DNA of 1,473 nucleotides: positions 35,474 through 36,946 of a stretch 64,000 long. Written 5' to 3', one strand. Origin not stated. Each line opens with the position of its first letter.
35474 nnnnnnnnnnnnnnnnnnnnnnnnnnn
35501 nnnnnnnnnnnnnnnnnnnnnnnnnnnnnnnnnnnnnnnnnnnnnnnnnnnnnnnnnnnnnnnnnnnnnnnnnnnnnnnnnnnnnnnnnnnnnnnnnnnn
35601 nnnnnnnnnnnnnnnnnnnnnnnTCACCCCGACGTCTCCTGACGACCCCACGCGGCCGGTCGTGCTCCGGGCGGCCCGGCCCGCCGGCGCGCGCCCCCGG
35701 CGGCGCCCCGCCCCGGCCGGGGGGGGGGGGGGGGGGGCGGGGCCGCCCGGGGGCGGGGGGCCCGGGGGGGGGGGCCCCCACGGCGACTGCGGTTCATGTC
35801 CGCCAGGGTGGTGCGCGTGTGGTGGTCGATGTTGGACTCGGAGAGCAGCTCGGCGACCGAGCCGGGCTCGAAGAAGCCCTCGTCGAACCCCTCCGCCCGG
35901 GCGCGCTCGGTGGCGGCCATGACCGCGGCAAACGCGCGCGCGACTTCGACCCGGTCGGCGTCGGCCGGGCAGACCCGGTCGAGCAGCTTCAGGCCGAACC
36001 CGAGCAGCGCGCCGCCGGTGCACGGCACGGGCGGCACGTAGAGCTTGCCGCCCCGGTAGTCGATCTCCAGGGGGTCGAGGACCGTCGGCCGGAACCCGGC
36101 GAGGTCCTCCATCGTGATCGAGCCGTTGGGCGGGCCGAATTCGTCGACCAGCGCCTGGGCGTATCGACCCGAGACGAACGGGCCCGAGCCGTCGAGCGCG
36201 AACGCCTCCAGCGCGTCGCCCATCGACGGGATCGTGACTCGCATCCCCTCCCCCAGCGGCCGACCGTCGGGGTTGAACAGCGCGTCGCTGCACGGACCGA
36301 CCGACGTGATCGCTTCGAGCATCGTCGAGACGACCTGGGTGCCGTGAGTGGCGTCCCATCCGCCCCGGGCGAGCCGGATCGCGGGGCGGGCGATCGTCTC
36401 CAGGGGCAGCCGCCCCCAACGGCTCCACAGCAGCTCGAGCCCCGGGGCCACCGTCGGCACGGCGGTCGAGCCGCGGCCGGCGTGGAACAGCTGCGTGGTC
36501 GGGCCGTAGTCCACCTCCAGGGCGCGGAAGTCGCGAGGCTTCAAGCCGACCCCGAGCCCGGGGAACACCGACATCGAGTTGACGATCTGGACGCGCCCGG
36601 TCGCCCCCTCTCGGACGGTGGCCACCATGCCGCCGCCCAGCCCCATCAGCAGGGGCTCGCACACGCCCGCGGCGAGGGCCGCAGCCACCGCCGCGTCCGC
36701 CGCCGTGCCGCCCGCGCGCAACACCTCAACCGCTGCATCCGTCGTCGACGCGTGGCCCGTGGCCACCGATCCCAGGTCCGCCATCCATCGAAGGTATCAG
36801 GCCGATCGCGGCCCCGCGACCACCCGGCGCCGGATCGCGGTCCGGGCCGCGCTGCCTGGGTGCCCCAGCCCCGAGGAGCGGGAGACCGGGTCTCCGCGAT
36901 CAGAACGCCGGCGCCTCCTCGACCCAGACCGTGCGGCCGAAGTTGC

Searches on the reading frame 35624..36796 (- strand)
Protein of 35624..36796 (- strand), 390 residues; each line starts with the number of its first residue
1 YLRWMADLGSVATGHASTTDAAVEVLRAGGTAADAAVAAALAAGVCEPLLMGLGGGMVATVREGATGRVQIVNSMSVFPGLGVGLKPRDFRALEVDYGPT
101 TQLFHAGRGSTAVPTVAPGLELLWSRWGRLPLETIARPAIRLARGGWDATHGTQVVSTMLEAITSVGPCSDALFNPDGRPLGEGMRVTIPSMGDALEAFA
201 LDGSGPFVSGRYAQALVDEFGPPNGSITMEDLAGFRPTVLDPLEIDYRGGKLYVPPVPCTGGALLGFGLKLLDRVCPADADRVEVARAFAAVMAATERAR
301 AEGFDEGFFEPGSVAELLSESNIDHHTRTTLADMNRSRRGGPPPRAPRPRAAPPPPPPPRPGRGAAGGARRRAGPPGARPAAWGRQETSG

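Call 10: search_protein_families(library=pfam, proteins=[window:35624-36796:-], max_evalue=0.001)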
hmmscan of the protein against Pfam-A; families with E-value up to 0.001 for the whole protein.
window:35624-36796:- (390 aa): 1 family
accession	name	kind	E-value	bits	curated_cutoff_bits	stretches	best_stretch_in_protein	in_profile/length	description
PF01019.26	G_glu_transpept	-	7.9e-48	164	27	1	24-326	2-301/512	Gamma-glutamyltranspeptidase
